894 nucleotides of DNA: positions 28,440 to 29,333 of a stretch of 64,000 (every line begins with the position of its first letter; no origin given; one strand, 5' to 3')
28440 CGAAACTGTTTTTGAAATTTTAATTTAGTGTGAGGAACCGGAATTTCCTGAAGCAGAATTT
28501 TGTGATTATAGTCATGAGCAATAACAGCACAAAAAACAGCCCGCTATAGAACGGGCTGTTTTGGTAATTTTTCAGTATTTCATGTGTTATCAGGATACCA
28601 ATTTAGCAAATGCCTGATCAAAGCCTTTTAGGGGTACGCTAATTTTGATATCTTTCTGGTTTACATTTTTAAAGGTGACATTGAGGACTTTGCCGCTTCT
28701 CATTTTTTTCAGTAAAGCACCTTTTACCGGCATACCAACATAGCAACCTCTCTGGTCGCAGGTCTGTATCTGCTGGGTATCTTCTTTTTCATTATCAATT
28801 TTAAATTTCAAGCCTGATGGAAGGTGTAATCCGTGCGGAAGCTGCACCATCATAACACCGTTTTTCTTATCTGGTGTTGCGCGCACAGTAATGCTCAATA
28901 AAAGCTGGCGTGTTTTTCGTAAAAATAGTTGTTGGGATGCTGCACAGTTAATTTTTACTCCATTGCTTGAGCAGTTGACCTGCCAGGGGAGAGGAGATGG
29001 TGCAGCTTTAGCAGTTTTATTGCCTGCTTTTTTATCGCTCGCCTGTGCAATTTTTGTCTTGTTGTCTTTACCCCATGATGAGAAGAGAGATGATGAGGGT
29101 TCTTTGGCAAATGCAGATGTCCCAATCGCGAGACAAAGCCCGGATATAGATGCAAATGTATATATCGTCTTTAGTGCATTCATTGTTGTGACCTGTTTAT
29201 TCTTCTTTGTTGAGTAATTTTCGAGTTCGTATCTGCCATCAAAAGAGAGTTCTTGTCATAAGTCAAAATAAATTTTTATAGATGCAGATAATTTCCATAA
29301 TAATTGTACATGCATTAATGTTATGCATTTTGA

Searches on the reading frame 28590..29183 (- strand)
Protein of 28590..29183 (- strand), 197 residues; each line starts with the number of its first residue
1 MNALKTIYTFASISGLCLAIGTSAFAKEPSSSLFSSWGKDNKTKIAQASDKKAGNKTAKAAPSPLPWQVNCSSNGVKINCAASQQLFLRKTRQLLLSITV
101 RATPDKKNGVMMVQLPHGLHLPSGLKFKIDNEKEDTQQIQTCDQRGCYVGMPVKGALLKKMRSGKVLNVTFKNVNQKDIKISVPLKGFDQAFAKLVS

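Call 47: search_protein_families(library=ncbifam, proteins=[window:28590-29183:-], max_evalue=0.01)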
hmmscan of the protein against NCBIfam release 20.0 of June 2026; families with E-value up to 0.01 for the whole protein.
window:28590-29183:- (197 aa): 0 families

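Call 48: search_protein_families(library=pfam, proteins=[window:28590-29183:-], max_evalue=1)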
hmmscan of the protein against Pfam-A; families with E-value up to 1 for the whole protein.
window:28590-29183:- (197 aa): 1 family
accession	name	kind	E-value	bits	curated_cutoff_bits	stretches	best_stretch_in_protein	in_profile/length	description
PF06776.18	IalB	-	1.8e-28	99.8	22.1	1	67-195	1-130/131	Invasion associated locus B (IalB) protein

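Call 49: find_related_loci(query=window:28590-29183:-, collection=metagenome_contigs, flank=10000)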
Query window:28590-29183:- (197 aa) in metagenome_contigs; peptide patterns used: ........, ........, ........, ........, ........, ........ (x = any residue, [..] = any of these).
134 stretches matched a pattern, but none encodes a relative of the query by tblastn (E <= 1e-3).

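Call 64: search_dna_similar(query=window:28590-29183:-, collection=plasmids, mode=protein, max_rows=30, max_evalue=0.00001)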
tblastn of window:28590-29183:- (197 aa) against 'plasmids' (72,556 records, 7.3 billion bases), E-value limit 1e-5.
Records with a match: 49; places in all: 56; records where one place covers at least 80% of the query: 2.
Best place of each record, by identity: <60% 49.
By first word of the organism name: Rhizobium 11; Ensifer 9; Aminobacter 6; Sinorhizobium 6; Shinella 4; Phyllobacterium 3; Ochrobactrum 2; Loktanella 1; Roseateles 1; Ruegeria 1; and 5 more.
By predicted mobility (MOB-suite, as given by PLSDB): non-mobilizable 42; conjugative 5; mobilizable 2.
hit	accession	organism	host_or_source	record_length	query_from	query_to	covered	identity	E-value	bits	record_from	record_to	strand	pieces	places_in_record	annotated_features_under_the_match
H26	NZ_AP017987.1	Aminobacter sp. SS-2016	Lotus japoicus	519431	66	195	66%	43.6%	1e-25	110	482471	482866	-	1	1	invasion associated locus B family protein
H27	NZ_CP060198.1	Aminobacter sp. MDW-2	cell culture,soil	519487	66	195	66%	43.6%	1e-25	110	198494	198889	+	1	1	invasion associated locus B family protein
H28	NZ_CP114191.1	Aminobacter sp. NyZ550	-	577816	66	195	66%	43.6%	2e-25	109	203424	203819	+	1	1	invasion associated locus B family protein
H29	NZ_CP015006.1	Aminobacter aminovorans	cell culture,soil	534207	66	195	66%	43.6%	2e-25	109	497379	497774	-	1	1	invasion associated locus B family protein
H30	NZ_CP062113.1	Aminobacter sp. SR38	bacterial pure culture,soil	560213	66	195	66%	43.6%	8e-25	107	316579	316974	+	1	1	invasion associated locus B family protein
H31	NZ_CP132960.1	Aminobacter niigataensis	cell culture,sediment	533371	66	195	66%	43.6%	8e-25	107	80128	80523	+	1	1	invasion associated locus B family protein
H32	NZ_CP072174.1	Rhizobium sp. AB2/73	Phyla canescens,cell culture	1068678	9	197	96%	25.8%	4e-8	60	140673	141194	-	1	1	record has no annotation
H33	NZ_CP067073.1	Rhizobium sp. AB2/73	Phyla canescens,cell culture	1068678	9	197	96%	25.8%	4e-8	60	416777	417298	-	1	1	record has no annotation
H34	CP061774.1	Ochrobactrum sp. MT180101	Water,Breeding wastewater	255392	48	197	76%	31.7%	2e-10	66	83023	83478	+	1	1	invasion associated locus B family protein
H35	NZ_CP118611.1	Ensifer adhaerens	Pure isolate,Rhizosphere of Cyperus ...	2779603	42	195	78%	29.0%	7e-6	53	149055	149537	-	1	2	none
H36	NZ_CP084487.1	Ensifer adhaerens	cellculture,soil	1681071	60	197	70%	31.7%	2e-8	61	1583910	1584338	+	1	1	none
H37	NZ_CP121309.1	Ensifer adhaerens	bacterial colony,soil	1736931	60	197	70%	31.7%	4e-8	60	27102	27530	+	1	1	none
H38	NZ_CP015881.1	Ensifer adhaerens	silty clay loam soil (pH 6.1)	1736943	60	197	70%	31.7%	4e-8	60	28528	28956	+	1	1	none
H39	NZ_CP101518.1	Ensifer adhaerens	cell cuture,rhizosphere soil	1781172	60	197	70%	31.7%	4e-8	60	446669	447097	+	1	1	none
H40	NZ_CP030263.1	Ensifer adhaerens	Zea mays,whole organism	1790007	60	197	70%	31.7%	4e-8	60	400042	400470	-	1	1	none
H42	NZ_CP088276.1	Phyllobacterium sp. T1293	Melilotus albus,Cell culture,root nodule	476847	67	196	66%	33.3%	2e-12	72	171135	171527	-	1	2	invasion associated locus B family protein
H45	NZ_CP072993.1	Loktanella salsilacus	-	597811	38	193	79%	26.9%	2e-13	75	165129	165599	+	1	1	invasion associated locus B family protein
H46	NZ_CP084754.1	Roseateles sp. XES5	Xenopus laevis,bacterial culture,swab ...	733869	67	194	65%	32.6%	5e-10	65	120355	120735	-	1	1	invasion associated locus B family protein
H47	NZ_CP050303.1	Phyllobacterium sp. 628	Oxytropis pumilio,cell culture,root ...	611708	67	197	66%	31.3%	1e-8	61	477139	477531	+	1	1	invasion associated locus B family protein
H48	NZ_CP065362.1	Ruegeria sp. SCSIO 43209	Galaxea fascicularis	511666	58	190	68%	30.4%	5e-11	68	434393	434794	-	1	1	invasion associated locus B family protein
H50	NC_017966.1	Tistrella mobilis KA081020-065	-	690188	67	192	64%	31.8%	1e-11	70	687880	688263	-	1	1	invasion associated locus B family protein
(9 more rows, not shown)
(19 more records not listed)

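Call 66: get_annotated_region(hit=H26, flank=9000)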
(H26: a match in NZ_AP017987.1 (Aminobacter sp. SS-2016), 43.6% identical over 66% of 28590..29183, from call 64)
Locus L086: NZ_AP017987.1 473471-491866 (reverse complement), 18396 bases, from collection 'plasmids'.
description: Aminobacter sp. SS-2016 strain Y103A plasmid pANY103a, complete sequence
organism: Aminobacter sp. SS-2016 (NCBI taxid 1870862)
taxonomy: Bacteria; Pseudomonadota; Alphaproteobacteria; Hyphomicrobiales; Phyllobacteriaceae; Aminobacter; Aminobacter sp. SS-2016
host: -; source: Lotus japoicus; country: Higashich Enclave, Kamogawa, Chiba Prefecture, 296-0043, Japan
typing (MOB-suite, as given by PLSDB): non-mobilizable
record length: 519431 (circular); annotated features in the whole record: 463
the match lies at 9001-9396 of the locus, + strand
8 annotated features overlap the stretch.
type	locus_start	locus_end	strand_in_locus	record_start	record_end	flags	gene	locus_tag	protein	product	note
CDS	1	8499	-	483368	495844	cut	-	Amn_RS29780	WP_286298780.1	hypothetical protein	-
CDS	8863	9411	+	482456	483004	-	-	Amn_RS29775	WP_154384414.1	invasion associated locus B family protein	-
CDS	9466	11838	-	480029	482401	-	-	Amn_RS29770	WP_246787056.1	DNA translocase FtsK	-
CDS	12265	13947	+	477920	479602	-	-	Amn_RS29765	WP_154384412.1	EAL domain-containing protein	-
CDS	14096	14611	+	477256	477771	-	-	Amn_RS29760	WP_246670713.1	ubiquinone biosynthesis methyltransferase UbiE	-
CDS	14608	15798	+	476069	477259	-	-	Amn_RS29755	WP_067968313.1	class I SAM-dependent methyltransferase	-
CDS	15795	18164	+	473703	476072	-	-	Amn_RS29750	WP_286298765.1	SpoIIE family protein phosphatase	-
CDS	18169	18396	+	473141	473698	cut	-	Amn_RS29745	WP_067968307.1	ATP-binding protein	-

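Call 69: search_protein_families(library=pfam, proteins=[L086:5500-8499:-], max_evalue=0.1)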
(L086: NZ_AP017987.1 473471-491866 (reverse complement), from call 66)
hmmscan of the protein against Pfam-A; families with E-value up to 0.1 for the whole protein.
L086:5500-8499:- (1000 aa): 2 families
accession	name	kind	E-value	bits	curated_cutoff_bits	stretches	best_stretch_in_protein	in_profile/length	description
PF13229.12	Beta_helix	-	8.4e-10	38.9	25.9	3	543-691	12-149/158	Right handed beta helix region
PF11924.14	IAT_beta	-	5.3e-07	29.9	22.3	1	22-124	57-155/279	Inverse autotransporter, beta-domain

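Call 72: get_annotated_region(hit=H45, flank=7000)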
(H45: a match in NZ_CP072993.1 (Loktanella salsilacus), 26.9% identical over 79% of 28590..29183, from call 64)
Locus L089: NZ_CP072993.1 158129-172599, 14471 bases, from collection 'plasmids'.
description: Loktanella salsilacus strain 1A07893 plasmid plas2, complete sequence
organism: Loktanella salsilacus (NCBI taxid 195913)
taxonomy: Bacteria; Pseudomonadota; Alphaproteobacteria; Rhodobacterales; Roseobacteraceae; Loktanella; Loktanella salsilacus
host: -; source: -; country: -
typing (MOB-suite, as given by PLSDB): non-mobilizable
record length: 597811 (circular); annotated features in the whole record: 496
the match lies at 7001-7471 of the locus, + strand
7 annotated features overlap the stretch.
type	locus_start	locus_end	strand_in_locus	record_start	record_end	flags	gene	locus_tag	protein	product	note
CDS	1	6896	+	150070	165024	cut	-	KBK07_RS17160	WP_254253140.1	hypothetical protein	-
CDS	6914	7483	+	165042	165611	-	-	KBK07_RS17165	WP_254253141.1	invasion associated locus B family protein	-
CDS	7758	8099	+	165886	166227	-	-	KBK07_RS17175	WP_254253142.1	hypothetical protein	-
CDS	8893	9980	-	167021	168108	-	-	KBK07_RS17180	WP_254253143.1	IS3 family transposase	-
CDS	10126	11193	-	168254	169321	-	-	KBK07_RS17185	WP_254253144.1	alginate lyase family protein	-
CDS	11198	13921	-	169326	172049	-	-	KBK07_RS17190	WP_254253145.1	tetratricopeptide repeat protein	-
CDS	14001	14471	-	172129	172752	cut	-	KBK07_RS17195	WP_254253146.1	alginate O-acetyltransferase AlgF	GO:0042121 - alginic acid biosynthetic process [Evidence IEA]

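Call 73: get_annotated_region(hit=H48, flank=7000)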
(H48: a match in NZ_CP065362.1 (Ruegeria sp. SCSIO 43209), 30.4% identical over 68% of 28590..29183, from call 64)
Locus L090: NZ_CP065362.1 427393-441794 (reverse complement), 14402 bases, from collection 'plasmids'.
description: Ruegeria sp. SCSIO 43209 plasmid unnamed3, complete sequence
organism: Ruegeria sp. SCSIO 43209 (NCBI taxid 2793010)
taxonomy: Bacteria; Pseudomonadota; Alphaproteobacteria; Rhodobacterales; Roseobacteraceae; Ruegeria; Ruegeria sp. SCSIO 43209
host: -; source: Galaxea fascicularis; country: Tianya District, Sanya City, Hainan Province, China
typing (MOB-suite, as given by PLSDB): non-mobilizable
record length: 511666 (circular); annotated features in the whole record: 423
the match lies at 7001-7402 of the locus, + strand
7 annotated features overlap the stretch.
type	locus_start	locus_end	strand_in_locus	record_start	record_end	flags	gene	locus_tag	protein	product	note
CDS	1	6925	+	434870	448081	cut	-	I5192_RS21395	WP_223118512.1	autotransporter outer membrane beta-barrel domain-containing protein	-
CDS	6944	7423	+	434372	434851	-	-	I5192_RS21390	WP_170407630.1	invasion associated locus B family protein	-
CDS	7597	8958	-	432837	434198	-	-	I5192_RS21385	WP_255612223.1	aminotransferase class III-fold pyridoxal phosphate-dependent enzyme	-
CDS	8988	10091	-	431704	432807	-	-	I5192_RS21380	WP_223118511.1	mandelate racemase/muconate lactonizing enzyme family protein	-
CDS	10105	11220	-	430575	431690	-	-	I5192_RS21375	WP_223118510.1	mandelate racemase/muconate lactonizing enzyme family protein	-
CDS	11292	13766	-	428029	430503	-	-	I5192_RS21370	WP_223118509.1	FAD-dependent oxidoreductase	-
CDS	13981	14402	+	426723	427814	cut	-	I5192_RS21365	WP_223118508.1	aromatic ring-hydroxylating dioxygenase subunit alpha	-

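Call 74: get_annotated_region(hit=H50, flank=7000)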
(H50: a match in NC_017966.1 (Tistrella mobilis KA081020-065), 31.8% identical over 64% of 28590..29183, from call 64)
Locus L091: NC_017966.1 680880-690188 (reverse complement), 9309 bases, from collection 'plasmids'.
description: Tistrella mobilis KA081020-065 plasmid pTM2, complete sequence
organism: Tistrella mobilis KA081020-065 (NCBI taxid 1110502)
taxonomy: Bacteria; Pseudomonadota; Alphaproteobacteria; Geminicoccales; Geminicoccaceae; Tistrella; Tistrella mobilis; Tistrella mobilis KA081020-065
host: -; source: -; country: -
typing (MOB-suite, as given by PLSDB): non-mobilizable
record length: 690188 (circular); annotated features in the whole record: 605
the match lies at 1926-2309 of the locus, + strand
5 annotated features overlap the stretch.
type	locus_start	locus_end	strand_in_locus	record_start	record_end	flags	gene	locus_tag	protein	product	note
CDS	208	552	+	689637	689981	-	-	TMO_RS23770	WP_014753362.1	cupin domain-containing protein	-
CDS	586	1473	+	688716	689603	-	-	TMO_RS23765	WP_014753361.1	universal stress protein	-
CDS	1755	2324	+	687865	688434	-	-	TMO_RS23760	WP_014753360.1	invasion associated locus B family protein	-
CDS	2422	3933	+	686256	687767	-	-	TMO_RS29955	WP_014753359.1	hypothetical protein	-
CDS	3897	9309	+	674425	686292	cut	-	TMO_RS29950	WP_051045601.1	hypothetical protein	-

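Call 75: get_annotated_region(hit=H42, flank=7000)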
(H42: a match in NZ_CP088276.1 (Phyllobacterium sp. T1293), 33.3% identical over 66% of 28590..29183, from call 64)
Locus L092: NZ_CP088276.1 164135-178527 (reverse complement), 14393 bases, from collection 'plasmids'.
description: Phyllobacterium sp. T1293 plasmid pT1293b, complete sequence
organism: Phyllobacterium sp. T1293 (NCBI taxid 555317)
taxonomy: Bacteria; Pseudomonadota; Alphaproteobacteria; Hyphomicrobiales; Phyllobacteriaceae; Phyllobacterium; Phyllobacterium sp. T1293
host: -; source: Melilotus albus,Cell culture,root nodule; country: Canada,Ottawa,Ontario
typing (MOB-suite, as given by PLSDB): non-mobilizable
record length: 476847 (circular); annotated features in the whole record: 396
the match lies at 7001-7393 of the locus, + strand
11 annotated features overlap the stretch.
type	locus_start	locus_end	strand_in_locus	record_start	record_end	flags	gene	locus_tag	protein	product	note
CDS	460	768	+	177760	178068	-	-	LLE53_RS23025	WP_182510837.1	membrane lipoprotein lipid attachment site-containing protein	-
CDS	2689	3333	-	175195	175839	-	-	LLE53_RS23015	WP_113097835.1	response regulator transcription factor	GO:0000160 - phosphorelay signal transduction system [Evidence IEA]; GO:0006355 - regulation of DNA-templated ...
CDS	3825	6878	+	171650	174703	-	-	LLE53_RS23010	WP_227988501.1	autotransporter domain-containing protein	-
CDS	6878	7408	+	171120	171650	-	-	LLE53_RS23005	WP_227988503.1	invasion associated locus B family protein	-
CDS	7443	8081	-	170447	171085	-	-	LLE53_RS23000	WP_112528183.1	TerC family protein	-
CDS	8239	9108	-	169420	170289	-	-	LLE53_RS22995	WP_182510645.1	carbohydrate ABC transporter permease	GO:0008643 - carbohydrate transport [Evidence IEA]; GO:0055085 - transmembrane transport [Evidence IEA]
CDS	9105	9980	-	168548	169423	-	-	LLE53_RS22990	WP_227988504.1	sugar ABC transporter permease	-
CDS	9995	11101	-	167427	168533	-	-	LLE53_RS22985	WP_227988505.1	ABC transporter ATP-binding protein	-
CDS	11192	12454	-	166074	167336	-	-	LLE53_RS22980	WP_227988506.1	ABC transporter substrate-binding protein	-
CDS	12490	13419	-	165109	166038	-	-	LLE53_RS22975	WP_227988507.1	carbohydrate kinase family protein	-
CDS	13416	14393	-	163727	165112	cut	-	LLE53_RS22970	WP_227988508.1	6-phospho-beta-glucosidase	-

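Call 76: search_protein_families(library=pfam, proteins=[L089:3897-6896:+, L091:2422-3933:+, L091:3897-6896:+, L090:3926-6925:+, L092:3825-6878:+], max_evalue=0.01)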
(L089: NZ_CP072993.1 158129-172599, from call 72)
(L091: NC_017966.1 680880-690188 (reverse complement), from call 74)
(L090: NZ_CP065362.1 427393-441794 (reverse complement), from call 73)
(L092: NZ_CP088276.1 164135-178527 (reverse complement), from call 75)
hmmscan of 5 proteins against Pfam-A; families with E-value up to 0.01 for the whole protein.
L089:3897-6896:+ (999 aa): 0 families

L091:2422-3933:+ (503 aa): 0 families

L091:3897-6896:+ (1000 aa): 0 families

L090:3926-6925:+ (999 aa): 0 families

L092:3825-6878:+ (1017 aa): 3 families
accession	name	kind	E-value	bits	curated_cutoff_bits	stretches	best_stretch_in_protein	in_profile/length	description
PF03797.25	Autotransporter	-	2.8e-75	253.8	26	1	748-997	1-255/255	Autotransporter beta-domain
PF05887.16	Trypan_PARP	-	9.3e-07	29.3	100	1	600-634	58-94/134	Procyclic acidic repetitive protein (PARP)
PF16031.10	TonB_N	-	3.4e-06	28.2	33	1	596-638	32-81/138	TonB polyproline region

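Call 91: get_annotated_region(hit=H34, flank=6000)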
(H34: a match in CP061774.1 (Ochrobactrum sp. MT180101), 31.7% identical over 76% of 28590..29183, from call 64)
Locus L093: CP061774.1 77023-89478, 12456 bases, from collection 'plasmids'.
description: Ochrobactrum sp. MT180101 plasmid unnamed1, complete sequence
organism: Ochrobactrum sp. MT180101 (NCBI taxid 2726427)
taxonomy: Bacteria; Pseudomonadota; Alphaproteobacteria; Hyphomicrobiales; Brucellaceae; Ochrobactrum; Ochrobactrum sp. MT180101
host: -; source: Water,Breeding wastewater; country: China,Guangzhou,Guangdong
typing (MOB-suite, as given by PLSDB): conjugative; replicon rep_cluster_678; relaxase MOBP; mating-pair formation MPF_T
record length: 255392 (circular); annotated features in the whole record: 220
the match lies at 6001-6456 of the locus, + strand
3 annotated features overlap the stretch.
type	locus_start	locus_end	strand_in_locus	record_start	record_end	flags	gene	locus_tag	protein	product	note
CDS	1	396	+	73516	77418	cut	-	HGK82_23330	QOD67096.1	autotransporter domain-containing protein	-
CDS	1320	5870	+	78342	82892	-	-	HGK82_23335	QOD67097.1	autotransporter domain-containing protein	-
CDS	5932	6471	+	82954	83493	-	-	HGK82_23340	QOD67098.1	invasion associated locus B family protein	-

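Call 92: get_annotated_region(hit=H46, flank=6000)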
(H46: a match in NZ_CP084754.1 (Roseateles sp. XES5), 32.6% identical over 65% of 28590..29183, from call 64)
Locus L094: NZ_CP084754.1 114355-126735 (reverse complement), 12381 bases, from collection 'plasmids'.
description: UNVERIFIED_ORG: Roseateles sp. XES5 plasmid unnamed2, complete sequence
organism: Roseateles sp. XES5 (NCBI taxid 2877940)
taxonomy: Bacteria; Pseudomonadota; Betaproteobacteria; Burkholderiales; Sphaerotilaceae; Roseateles; Roseateles sp. XES5
host: -; source: Xenopus laevis,bacterial culture,swab of adult female 2 skin; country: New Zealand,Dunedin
typing (MOB-suite, as given by PLSDB): non-mobilizable
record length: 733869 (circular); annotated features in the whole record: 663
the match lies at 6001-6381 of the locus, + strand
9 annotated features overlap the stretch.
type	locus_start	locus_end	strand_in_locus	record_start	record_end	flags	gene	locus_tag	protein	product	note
CDS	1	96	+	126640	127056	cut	-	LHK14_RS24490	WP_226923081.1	hypothetical protein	-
CDS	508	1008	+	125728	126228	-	-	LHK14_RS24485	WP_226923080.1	hypothetical protein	-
CDS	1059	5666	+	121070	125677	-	-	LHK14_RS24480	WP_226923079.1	autotransporter domain-containing protein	-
CDS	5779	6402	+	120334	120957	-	-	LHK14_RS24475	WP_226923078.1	invasion associated locus B family protein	-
CDS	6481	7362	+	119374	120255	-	-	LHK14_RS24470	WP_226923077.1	hypothetical protein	-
CDS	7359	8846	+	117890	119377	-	-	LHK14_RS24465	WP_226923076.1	hypothetical protein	-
CDS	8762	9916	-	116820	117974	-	-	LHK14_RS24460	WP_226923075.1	glycosyltransferase family 4 protein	-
CDS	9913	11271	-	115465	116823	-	-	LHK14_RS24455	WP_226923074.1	lipopolysaccharide biosynthesis protein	-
CDS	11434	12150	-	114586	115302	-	-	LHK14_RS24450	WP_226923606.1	WecB/TagA/CpsF family glycosyltransferase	-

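Call 93: get_annotated_region(hit=H47, flank=6000)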
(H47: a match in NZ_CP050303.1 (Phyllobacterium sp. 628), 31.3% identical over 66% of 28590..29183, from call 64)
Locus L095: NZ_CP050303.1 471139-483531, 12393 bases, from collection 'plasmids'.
description: Phyllobacterium sp. 628 plasmid p_1, complete sequence
organism: Phyllobacterium sp. 628 (NCBI taxid 2718938)
taxonomy: Bacteria; Pseudomonadota; Alphaproteobacteria; Hyphomicrobiales; Phyllobacteriaceae; Phyllobacterium; Phyllobacterium sp. 628
host: -; source: Oxytropis pumilio,cell culture,root nodule; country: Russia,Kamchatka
typing (MOB-suite, as given by PLSDB): non-mobilizable
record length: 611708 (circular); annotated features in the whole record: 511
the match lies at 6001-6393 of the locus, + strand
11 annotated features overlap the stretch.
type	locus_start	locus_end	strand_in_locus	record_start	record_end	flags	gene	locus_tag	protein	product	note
CDS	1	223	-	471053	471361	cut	-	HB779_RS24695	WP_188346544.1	hypothetical protein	-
CDS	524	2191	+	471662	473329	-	-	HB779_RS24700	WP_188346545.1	hybrid sensor histidine kinase/response regulator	-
CDS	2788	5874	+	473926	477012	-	-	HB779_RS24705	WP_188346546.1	autotransporter domain-containing protein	-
CDS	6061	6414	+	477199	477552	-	-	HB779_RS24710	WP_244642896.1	invasion associated locus B family protein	-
CDS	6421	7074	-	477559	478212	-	-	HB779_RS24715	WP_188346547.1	response regulator transcription factor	GO:0000160 - phosphorelay signal transduction system [Evidence IEA]; GO:0006355 - regulation of DNA-templated ...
CDS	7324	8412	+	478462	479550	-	-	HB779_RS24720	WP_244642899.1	histidine kinase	GO:0000160 - phosphorelay signal transduction system [Evidence IEA]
CDS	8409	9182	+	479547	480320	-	-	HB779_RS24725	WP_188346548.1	LytTR family DNA-binding domain-containing protein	-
CDS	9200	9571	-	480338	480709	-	-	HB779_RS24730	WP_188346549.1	hypothetical protein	-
CDS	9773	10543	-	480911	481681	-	-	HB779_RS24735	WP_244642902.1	GntR family transcriptional regulator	-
CDS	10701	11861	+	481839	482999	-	-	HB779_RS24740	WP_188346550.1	hypothetical protein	-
CDS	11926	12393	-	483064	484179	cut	-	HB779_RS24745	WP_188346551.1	branched-chain amino acid ABC transporter substrate-binding protein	GO:0015803 - branched-chain amino acid transport [Evidence IEA]; GO:0055085 - transmembrane transport [Evidence IEA]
